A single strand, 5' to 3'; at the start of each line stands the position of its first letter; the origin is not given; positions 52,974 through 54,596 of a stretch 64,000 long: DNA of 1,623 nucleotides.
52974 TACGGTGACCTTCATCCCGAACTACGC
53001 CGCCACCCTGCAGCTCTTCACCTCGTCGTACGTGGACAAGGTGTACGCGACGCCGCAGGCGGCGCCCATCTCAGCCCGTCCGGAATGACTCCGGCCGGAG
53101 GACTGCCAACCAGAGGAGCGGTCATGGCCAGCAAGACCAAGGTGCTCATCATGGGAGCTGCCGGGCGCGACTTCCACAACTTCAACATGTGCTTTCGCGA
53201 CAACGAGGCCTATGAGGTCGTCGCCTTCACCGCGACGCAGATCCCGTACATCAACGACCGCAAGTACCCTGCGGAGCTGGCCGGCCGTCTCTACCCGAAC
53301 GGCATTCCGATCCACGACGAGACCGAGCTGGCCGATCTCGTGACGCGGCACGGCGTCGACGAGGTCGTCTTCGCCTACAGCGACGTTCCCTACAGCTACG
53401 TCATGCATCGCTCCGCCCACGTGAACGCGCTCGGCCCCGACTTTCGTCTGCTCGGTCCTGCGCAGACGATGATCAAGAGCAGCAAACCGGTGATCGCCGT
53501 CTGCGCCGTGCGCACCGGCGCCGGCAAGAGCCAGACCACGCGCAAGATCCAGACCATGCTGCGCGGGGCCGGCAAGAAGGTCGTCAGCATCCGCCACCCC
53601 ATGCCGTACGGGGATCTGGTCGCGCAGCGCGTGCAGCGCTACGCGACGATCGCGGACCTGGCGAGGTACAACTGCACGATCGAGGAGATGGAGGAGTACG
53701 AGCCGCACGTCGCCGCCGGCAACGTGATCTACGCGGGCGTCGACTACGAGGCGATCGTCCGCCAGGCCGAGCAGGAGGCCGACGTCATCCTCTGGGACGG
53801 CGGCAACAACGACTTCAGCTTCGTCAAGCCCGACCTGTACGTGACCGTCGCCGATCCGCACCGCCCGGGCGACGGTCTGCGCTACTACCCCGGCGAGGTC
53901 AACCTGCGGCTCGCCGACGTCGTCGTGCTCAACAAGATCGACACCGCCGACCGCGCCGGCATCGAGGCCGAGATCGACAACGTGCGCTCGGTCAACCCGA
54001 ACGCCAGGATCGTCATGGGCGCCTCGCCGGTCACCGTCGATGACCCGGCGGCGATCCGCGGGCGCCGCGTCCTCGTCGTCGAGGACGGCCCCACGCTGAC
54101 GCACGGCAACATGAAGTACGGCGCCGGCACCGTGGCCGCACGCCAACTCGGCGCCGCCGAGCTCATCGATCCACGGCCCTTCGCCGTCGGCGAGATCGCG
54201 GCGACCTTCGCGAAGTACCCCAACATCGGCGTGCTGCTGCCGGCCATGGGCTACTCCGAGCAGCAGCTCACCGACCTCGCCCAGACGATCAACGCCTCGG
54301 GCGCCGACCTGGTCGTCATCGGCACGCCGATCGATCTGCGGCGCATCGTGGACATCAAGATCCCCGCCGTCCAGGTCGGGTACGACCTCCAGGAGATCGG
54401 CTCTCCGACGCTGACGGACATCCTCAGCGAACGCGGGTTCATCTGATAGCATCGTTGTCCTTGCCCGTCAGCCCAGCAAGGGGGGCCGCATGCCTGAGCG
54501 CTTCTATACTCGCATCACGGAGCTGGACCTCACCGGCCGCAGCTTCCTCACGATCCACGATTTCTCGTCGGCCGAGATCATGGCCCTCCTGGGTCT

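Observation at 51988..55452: orr-arcE-arcB: ATP-conserving arginine synthetase pathway wired into B12-dependent ornithine fermentation in an actinomycete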

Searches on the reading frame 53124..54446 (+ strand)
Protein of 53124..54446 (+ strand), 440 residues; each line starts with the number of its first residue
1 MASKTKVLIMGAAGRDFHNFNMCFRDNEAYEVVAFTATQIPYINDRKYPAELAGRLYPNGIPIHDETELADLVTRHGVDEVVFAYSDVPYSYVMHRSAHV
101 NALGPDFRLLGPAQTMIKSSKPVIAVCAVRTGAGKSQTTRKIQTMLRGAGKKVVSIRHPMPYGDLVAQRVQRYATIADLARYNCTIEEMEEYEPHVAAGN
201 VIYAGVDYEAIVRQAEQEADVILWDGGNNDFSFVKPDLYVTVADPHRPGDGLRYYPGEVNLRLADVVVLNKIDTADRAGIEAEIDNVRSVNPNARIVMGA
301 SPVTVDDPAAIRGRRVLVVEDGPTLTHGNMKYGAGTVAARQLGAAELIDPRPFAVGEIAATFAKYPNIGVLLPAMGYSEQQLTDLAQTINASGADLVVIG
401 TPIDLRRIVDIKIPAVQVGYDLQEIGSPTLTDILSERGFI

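Call 7: search_protein_families(library=pfam, proteins=[window:53124-54443:+])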
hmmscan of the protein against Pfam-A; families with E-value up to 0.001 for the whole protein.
window:53124-54443:+ (440 aa): 0 families

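Call 8: search_protein_families(library=ncbifam, proteins=[window:53124-54443:+])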
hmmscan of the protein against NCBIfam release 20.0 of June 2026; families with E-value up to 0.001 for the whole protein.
window:53124-54443:+ (440 aa): 0 families

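Call 9: search_solved_structures(query=window:53124-54443:+, max_evalue=1, show_alignments=2)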
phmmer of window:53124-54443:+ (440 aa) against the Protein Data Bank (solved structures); distinct sequences matched with E-value up to 1: 3.
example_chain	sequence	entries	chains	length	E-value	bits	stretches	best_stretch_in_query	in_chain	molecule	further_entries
9sxb_A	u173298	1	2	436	5.6e-07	32.2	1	215-323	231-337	Cyclic 2,3-diphosphoglycerate synthetase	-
2hf8_A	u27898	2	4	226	0.013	17.8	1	248-298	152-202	Probable hydrogenase nickel incorporation protein hypB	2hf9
8t9p_B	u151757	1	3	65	0.27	13.4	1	366-421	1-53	Tautomerase alpha subunit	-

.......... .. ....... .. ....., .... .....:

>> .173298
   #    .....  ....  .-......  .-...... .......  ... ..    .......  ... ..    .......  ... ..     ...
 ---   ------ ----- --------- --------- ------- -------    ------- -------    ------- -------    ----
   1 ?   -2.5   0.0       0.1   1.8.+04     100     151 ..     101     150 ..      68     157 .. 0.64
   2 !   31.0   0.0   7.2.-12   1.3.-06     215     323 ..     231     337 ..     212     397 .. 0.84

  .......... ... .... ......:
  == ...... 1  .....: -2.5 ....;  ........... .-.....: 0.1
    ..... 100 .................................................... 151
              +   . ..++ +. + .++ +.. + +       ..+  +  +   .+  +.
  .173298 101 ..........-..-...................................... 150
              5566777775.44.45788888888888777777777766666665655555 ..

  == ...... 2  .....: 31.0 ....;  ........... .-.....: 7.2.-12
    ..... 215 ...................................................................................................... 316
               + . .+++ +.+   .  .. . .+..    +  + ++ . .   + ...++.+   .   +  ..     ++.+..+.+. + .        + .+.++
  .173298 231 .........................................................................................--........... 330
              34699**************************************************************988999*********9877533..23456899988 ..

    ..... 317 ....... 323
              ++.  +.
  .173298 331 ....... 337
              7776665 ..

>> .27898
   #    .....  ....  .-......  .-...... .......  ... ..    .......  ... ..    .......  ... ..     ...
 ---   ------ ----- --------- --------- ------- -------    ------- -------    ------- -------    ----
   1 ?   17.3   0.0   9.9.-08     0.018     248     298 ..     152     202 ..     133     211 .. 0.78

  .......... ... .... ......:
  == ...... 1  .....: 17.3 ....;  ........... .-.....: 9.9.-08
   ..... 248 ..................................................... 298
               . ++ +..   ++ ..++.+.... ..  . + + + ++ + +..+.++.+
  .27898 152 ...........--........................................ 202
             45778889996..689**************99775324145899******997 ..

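Call 14: find_encoding_contigs(protein=window:53124-54446:+, flank=10000, max_places=6)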
Protein window:53124-54446:+ (440 aa): no gene with exactly this product is on record in the collection.

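Call 15: find_homologous_proteins(query=window:53124-54443:+, max_evalue=0.001)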
Query window:53124-54443:+ (440 aa): 8000 proteins with E <= 0.001 among 8000 candidates; the best 120 are listed.
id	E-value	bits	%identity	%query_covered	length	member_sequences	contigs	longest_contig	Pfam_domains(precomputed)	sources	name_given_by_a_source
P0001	1.2e-291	985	100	100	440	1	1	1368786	-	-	-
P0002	2.3e-269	911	92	100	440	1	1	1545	-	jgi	jgi:predicted GTPase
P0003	9.8e-256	867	88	100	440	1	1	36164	-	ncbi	-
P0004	1.0e-255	867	88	100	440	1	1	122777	-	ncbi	ncbi:MAG: cyclic 2,3-diphosphoglycerate synthase [Thermoleophilia bacterium]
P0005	2.4e-254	862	87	100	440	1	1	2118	-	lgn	-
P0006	7.7e-253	857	88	100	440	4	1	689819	-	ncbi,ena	-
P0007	2.4e-252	855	86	100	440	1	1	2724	-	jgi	jgi:predicted GTPase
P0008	5.9e-251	851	86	100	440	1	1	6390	-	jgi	-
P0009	6.4e-251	851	86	100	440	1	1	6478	-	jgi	-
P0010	1.0e-250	850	86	100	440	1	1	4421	-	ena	-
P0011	1.3e-250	850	86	98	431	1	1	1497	-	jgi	jgi:predicted GTPase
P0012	1.9e-250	849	84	100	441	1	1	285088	-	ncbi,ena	-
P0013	2.1e-250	849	86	99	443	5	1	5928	-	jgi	jgi:predicted GTPase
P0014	2.2e-250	849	85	100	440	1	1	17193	-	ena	-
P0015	2.8e-250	849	85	100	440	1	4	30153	-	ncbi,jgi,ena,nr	ncbi:MAG TPA: cyclic 2,3-diphosphoglycerate synthase [Thermoleophilia bacterium]|nr:cyclic 2,3-dipho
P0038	9.3e-246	834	83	100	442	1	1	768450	-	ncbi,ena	-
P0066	1.1e-243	827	83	100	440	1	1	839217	-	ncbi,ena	-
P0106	3.6e-239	812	81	100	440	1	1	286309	-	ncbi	ncbi:MAG: cyclic 2,3-diphosphoglycerate synthase [Nocardioides sp.]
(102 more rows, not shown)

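Call 25: find_encoding_contigs(protein=P0006, flank=10000, max_places=2)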
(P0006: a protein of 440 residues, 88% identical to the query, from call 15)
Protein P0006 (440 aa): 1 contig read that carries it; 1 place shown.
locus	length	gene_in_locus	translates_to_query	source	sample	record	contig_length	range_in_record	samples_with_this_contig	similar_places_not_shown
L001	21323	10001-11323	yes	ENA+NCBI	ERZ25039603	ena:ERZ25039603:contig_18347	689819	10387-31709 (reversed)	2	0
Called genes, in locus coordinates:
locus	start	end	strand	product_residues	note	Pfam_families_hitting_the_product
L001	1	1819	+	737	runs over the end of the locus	PF09043:Lys-AminoMut_A, PF16554:OAM_dimer, PF02310:B12-binding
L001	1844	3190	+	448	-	PF13941:MutL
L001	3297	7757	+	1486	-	PF00270:DEAD, PF00271:Helicase_C, PF19306:WHD_Lhr, PF08494:DEAD_assoc, PF23236:WHD_2nd_Lhr, PF23235:WHD_3rd_Lhr, PF23234:WHD_4th_Lhr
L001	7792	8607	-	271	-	PF14358:DUF4405, PF13183:Fer4_8 (faint), PF00037:Fer4 (weak), PF12797:Fer4_2 (weak), PF12837:Fer4_6 (weak), PF13187:Fer4_9 (weak), PF13237:Fer4_10, PF13459:Fer4_15 (weak), +3 more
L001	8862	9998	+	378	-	PF01168:Ala_racemase_N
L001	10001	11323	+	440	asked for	-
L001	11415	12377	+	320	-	PF02729:OTCace_N, PF00185:OTCace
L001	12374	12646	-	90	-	-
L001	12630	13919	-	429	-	PF02366:PMT, PF13231:PMT_2, PF16192:PMT_4TMC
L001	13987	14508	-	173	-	PF17248:DUF5317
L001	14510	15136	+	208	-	-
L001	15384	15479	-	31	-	-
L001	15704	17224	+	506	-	PF00221:Lyase_aromatic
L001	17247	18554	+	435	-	PF07969:Amidohydro_3, PF01979:Amidohydro_1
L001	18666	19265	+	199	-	PF01726:LexA_DNA_bind, PF09339:HTH_IclR (weak), PF12802:MarR_2 (weak), PF00717:Peptidase_S24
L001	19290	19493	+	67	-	-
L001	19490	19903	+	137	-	PF01476:LysM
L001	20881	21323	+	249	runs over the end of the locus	PF00589:Phage_integrase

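Call 26: find_encoding_contigs(protein=P0004, flank=10000, max_places=2)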
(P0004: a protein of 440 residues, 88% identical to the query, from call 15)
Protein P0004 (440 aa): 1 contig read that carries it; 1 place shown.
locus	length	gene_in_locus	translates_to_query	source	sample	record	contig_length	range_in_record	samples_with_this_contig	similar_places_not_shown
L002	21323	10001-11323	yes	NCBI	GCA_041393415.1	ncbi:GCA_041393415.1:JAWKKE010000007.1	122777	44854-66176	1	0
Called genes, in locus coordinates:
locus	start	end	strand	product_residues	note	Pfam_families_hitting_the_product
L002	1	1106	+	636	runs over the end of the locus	PF05547:Peptidase_M6, PF19077:Big_13 (faint)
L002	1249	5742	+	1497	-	PF00270:DEAD, PF00271:Helicase_C, PF19306:WHD_Lhr, PF08494:DEAD_assoc, PF23236:WHD_2nd_Lhr, PF23235:WHD_3rd_Lhr, PF23234:WHD_4th_Lhr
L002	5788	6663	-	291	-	PF14358:DUF4405, PF13746:Fer4_18 (weak), PF12838:Fer4_7 (weak), PF00037:Fer4, PF12797:Fer4_2 (weak), PF12837:Fer4_6, PF13237:Fer4_10, PF13187:Fer4_9, +4 more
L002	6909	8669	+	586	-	PF00112:Peptidase_C1, PF18560:Lectin_like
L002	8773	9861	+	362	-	PF01168:Ala_racemase_N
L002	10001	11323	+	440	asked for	-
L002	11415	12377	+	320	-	PF02729:OTCace_N, PF00185:OTCace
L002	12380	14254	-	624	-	PF02366:PMT, PF13231:PMT_2, PF16192:PMT_4TMC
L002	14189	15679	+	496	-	PF00221:Lyase_aromatic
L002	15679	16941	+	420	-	PF01979:Amidohydro_1, PF07969:Amidohydro_3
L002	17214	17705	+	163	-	PF01726:LexA_DNA_bind, PF12802:MarR_2 (faint), PF09339:HTH_IclR (faint), PF00717:Peptidase_S24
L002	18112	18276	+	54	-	-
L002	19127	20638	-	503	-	PF06662:C5-epim_C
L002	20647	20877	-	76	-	-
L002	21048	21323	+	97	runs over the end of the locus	-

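Call 39: search_protein_representatives(protein=window:53124-54443:+)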
Query: 440 residues. Proteins with E-value up to 0.001 (for the whole library): 3685; up to 1e-10: 2333; up to 1e-30: 664. The best 150 are listed.
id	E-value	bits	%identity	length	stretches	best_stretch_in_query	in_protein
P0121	2.9e-174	596.5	61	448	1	6-435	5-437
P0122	1.4e-159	548.1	58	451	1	6-435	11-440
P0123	2.0e-147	508.1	84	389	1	10-275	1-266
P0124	2.5e-143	494.6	56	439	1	5-409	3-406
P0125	4.3e-134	464.2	54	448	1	6-423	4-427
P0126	2.5e-130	451.8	47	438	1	4-434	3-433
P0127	3.0e-129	448.2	51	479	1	6-427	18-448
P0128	4.1e-129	447.8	49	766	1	5-434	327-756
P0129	2.0e-123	429.0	45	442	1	3-434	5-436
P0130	1.4e-122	426.2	48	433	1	6-436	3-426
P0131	1.6e-119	416.1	60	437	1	5-318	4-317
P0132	9.5e-118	410.3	49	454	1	4-434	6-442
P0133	6.1e-117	407.6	49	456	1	8-425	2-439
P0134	1.0e-115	403.6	50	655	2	45-432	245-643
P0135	2.8e-114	398.9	49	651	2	2-305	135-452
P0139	3.5e-110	385.4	45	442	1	6-433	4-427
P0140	3.8e-109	382.0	50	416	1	6-424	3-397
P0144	8.3e-105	367.7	42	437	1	3-434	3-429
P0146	1.9e-103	363.2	43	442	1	10-428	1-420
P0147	1.9e-102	359.9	40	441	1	6-435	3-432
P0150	2.4e-101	356.3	45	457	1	6-422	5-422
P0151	1.5e-100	353.7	46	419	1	10-422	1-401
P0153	4.0e-100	352.2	43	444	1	4-424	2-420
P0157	4.6e-98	345.5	41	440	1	2-424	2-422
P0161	2.4e-94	333.2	40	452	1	3-436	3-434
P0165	3.7e-92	326.0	40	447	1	7-435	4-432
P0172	3.2e-88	313.0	42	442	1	6-421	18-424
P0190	3.1e-80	286.7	38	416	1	6-422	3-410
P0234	4.2e-68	246.8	39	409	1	6-423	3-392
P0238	6.0e-67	243.0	34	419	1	6-432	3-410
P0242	6.5e-66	239.5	36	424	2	4-332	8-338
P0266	1.3e-61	225.4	35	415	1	6-429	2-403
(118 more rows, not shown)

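Call 40: list_cluster_members(proteins=[P0144, P0147, P0157, P0161, P0165, P0190, P0234, P0238, P0242, P0266])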
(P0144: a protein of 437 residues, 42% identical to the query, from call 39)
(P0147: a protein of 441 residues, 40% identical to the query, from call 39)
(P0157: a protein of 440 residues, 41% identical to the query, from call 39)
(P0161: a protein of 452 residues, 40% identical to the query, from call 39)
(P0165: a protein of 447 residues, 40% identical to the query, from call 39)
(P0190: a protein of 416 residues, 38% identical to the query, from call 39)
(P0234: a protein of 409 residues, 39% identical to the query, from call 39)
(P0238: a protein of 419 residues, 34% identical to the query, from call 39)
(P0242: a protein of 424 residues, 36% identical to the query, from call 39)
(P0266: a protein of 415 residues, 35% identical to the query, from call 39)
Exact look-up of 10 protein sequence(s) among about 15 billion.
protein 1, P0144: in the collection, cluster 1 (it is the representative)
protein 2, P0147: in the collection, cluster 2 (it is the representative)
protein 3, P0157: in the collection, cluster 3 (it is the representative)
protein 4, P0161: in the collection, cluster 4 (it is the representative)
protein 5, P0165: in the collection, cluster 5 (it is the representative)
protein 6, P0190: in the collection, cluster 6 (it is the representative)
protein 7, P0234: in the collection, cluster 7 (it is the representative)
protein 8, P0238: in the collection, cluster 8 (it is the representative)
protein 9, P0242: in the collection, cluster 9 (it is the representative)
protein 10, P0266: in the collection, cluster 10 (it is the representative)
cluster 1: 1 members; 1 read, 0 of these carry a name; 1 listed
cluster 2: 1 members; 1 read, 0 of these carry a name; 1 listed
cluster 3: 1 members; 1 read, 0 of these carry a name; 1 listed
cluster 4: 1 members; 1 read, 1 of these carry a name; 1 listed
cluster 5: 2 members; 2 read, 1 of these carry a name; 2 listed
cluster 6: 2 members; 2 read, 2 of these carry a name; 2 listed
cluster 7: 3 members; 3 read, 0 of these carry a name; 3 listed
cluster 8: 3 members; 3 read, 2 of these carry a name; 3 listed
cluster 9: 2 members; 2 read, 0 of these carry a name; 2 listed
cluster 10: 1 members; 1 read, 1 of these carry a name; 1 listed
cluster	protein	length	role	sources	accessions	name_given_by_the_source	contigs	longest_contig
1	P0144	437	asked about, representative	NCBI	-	-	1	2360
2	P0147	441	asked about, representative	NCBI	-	-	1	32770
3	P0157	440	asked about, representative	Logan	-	-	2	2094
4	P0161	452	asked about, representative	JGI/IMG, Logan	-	predicted GTPase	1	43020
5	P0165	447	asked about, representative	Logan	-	-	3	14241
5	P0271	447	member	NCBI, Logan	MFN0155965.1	MAG: GTPase [Gaiella sp.]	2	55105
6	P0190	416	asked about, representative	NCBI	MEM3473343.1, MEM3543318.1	MAG: GTPase [archaeon]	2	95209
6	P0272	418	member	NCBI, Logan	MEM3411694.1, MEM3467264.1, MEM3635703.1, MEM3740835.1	MAG: GTPase [archaeon]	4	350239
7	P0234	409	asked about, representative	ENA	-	-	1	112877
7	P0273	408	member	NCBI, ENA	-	-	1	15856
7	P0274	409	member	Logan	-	-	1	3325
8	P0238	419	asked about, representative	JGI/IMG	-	-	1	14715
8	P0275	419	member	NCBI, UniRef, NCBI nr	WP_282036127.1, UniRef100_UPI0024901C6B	hypothetical protein [Saccharicrinis aurantiacus] | hypothetical protein n=1 Tax=Saccharicrinis aurantiacus TaxID=1849719 RepID=UPI0024901C6B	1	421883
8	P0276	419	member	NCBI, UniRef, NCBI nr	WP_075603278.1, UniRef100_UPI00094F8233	hypothetical protein [Saccharicrinis aurantiacus] | hypothetical protein n=1 Tax=Saccharicrinis aurantiacus TaxID=1849719 RepID=UPI00094F8233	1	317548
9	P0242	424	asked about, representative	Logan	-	-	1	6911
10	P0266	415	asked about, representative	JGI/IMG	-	predicted GTPase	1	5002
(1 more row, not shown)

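Call 41: list_cluster_members(proteins=[P0126, P0129, P0130, P0139, P0140, P0146, P0151, P0153, P0172, P0150])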
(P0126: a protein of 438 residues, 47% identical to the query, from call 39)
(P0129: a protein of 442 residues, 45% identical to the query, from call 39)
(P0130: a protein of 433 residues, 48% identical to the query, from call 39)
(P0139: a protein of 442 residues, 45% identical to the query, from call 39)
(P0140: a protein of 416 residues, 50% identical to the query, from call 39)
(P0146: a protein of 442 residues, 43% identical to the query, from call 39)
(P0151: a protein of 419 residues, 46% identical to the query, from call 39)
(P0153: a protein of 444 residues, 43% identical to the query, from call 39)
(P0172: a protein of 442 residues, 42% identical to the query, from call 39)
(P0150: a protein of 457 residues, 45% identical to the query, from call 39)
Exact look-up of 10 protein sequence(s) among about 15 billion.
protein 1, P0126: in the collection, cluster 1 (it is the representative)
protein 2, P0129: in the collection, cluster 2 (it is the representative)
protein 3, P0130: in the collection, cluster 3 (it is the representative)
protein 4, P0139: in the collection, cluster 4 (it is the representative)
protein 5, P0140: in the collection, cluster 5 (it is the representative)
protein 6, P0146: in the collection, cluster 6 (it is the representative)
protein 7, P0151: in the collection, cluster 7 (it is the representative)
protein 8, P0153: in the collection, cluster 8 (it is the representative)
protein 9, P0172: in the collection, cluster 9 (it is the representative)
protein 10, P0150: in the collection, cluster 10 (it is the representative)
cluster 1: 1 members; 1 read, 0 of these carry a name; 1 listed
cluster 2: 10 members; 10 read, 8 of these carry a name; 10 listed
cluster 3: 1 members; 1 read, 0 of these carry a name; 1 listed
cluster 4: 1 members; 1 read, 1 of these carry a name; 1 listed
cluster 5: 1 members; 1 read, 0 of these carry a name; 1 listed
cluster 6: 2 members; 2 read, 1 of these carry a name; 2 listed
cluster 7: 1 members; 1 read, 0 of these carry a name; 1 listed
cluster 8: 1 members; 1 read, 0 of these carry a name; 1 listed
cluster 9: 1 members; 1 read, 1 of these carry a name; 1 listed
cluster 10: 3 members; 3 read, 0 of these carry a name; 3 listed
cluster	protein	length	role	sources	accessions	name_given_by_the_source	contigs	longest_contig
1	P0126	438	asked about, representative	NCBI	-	-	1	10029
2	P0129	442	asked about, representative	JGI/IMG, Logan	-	predicted GTPase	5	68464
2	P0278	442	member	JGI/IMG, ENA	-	predicted GTPase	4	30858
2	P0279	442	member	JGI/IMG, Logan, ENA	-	predicted GTPase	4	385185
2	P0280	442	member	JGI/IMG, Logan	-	predicted GTPase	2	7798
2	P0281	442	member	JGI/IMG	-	predicted GTPase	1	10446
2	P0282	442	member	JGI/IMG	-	predicted GTPase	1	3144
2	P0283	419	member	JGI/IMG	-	predicted GTPase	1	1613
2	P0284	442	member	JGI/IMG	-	predicted GTPase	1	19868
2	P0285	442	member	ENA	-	-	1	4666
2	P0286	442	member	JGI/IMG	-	-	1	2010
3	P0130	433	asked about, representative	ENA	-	-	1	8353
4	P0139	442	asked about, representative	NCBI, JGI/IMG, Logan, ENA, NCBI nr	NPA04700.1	MAG: GTPase [Crenarchaeota archaeon] | GTPase [Thermoproteota archaeon]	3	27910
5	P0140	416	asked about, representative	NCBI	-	-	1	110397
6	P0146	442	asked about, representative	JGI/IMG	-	-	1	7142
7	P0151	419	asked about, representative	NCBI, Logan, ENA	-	-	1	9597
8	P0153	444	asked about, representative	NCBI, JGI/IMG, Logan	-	-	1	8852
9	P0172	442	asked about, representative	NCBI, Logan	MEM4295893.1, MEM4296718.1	MAG: hypothetical protein QXS91_03750 [Candidatus Anstonellales archaeon]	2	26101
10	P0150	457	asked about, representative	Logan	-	-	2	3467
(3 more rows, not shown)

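Call 43: find_homologous_proteins(query=A1, max_evalue=1e-10)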
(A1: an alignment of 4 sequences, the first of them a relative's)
Query A1 (4 sequences) (442 aa, profile of the alignment): 7996 proteins with E <= 1e-10 among 8000 candidates; the best 120 are listed.
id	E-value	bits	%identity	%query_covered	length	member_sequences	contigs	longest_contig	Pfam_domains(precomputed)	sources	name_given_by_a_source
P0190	2.2e-226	770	-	-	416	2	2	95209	-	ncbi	ncbi:MAG: GTPase [archaeon]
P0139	5.1e-208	710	100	100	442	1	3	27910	PF10609.16,PF01656.30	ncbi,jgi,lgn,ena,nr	ncbi:MAG: GTPase [Crenarchaeota archaeon]|nr:GTPase [Thermoproteota archaeon]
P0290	2.2e-173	596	74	100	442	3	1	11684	PF01656.30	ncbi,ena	-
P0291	2.4e-167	576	49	98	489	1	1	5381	-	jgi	-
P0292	5.0e-165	568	58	98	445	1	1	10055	-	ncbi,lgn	ncbi:MAG: cyclic 2,3-diphosphoglycerate synthase [Pyrodictiaceae archaeon]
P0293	1.8e-164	566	59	99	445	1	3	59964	-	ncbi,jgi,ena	-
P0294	5.0e-164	565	49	98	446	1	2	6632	PF02492.26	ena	-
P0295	2.8e-163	562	56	99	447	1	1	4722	-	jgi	-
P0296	3.4e-163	562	56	99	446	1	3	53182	-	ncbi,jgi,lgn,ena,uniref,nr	ncbi:MAG TPA: GTPase [Ignisphaera aggregans]|uniref:GTPase n=1 Tax=Ignisphaera aggregans TaxID=33477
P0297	5.0e-163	561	56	99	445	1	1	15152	-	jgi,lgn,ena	-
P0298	6.2e-163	561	50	97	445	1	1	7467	-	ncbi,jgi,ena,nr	ncbi:MAG: GTPase [Thermoprotei archaeon]|nr:MAG: GTPase [Thermoprotei archaeon]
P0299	1.0e-162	561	50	97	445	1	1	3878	-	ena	-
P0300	1.3e-162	560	50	97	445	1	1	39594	-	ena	-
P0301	1.4e-162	560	50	97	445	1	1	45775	-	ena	-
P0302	1.4e-162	560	50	97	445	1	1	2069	-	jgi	-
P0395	3.7e-156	539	52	98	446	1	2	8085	-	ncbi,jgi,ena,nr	ncbi:MAG: GTPase [Euryarchaeota archaeon]|nr:GTPase [Euryarchaeota archaeon]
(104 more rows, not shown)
